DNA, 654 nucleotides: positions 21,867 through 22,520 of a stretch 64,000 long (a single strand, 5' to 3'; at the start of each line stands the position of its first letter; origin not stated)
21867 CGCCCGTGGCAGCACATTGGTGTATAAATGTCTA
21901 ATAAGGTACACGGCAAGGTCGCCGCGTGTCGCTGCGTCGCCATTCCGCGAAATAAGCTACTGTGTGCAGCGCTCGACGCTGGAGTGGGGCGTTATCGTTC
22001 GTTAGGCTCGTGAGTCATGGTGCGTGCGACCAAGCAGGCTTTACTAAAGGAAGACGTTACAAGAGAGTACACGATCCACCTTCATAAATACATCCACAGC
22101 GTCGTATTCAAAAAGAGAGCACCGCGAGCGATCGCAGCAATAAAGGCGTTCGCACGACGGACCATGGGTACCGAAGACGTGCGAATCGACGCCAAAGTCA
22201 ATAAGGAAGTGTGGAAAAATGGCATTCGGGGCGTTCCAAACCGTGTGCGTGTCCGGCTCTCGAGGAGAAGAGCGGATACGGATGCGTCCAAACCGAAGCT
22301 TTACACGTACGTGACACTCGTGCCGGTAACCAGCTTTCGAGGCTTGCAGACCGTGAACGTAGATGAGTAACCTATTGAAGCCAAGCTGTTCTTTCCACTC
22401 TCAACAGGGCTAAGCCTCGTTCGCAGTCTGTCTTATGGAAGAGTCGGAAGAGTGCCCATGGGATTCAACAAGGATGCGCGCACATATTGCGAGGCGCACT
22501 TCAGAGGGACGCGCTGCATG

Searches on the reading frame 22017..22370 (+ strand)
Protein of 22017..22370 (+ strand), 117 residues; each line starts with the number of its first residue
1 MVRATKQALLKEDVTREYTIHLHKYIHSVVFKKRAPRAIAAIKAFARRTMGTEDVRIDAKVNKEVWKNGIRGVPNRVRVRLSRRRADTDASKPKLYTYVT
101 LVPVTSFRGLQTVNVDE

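Call 14: search_protein_families(library=pfam, proteins=[window:22017-22370:+], max_evalue=0.001)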
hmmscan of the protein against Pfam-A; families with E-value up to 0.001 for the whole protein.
window:22017-22370:+ (117 aa): 1 family
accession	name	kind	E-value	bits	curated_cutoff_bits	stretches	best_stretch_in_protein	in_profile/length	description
PF01198.24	Ribosomal_L31e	-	1.5e-36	124.9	25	1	13-92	2-81/82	Ribosomal protein L31e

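Call 15: find_encoding_contigs(protein=window:22017-22370:+, flank=2000, max_places=3)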
Protein window:22017-22370:+ (117 aa): 23 contigs read that carry it; 3 places shown.
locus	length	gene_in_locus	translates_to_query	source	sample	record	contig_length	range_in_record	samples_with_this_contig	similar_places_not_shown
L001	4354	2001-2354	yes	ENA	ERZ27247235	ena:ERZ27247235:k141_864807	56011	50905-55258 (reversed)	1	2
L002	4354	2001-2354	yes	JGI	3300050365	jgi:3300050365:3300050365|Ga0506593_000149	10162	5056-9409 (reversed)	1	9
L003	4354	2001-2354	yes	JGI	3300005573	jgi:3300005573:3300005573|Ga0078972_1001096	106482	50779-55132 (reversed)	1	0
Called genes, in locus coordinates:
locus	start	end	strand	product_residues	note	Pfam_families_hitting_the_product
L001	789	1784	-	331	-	PF04191:PEMT, PF04140:ICMT (weak)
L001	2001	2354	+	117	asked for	PF01198:Ribosomal_L31e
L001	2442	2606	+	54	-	-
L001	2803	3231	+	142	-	-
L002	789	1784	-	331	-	PF04191:PEMT, PF04140:ICMT (weak)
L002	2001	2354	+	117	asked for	PF01198:Ribosomal_L31e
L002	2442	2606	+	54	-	-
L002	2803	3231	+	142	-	-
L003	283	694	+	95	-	-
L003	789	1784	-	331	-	PF04191:PEMT, PF04140:ICMT (weak)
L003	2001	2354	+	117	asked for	PF01198:Ribosomal_L31e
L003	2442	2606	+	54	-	-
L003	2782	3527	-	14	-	-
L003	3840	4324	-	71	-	-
